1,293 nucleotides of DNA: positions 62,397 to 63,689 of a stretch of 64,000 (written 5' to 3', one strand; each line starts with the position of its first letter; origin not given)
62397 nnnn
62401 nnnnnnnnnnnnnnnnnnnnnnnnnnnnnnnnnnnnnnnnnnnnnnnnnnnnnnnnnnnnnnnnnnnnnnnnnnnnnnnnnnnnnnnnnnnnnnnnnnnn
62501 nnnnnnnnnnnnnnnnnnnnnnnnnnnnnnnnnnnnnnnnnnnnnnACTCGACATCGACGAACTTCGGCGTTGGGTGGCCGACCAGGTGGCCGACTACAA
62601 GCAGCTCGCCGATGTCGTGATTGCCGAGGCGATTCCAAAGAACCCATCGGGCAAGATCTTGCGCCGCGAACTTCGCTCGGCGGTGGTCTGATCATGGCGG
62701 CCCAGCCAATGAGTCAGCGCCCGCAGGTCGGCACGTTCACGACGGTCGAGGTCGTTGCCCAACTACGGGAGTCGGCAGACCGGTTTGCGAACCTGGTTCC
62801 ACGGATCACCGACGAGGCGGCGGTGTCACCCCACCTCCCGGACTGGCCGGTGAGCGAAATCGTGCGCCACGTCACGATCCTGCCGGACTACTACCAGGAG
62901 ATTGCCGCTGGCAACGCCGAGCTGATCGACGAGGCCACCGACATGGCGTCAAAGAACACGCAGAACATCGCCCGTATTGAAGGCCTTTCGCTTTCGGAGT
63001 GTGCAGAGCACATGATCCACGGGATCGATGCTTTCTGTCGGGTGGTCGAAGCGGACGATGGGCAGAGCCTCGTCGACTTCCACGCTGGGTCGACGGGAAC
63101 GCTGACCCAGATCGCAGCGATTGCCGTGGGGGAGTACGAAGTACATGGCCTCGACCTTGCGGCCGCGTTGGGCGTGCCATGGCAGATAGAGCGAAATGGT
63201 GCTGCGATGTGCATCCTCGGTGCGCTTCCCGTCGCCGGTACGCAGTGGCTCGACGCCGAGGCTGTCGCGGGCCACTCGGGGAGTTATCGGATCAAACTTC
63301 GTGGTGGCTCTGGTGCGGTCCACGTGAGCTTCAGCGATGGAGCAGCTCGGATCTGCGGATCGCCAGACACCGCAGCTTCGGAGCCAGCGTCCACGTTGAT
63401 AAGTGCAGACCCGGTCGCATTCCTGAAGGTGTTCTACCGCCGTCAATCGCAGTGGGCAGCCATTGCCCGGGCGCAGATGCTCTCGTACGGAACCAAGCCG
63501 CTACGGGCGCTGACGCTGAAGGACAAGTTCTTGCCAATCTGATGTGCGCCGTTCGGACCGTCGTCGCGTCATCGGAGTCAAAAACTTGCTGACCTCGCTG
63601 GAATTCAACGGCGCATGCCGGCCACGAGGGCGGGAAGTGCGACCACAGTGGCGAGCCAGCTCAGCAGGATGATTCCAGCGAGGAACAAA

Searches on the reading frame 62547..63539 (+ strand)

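Call 21: search_protein_families(library=pfam, proteins=[window:62547-63539:+], max_evalue=0.0001)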
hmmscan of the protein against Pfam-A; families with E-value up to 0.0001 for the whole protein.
window:62547-63539:+ (331 aa): 1 family
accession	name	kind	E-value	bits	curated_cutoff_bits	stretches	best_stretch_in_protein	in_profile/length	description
PF11716.13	MDMPI_N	-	3.5e-08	34.7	24.2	1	73-205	1-140/140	Mycothiol maleylpyruvate isomerase N-terminal domain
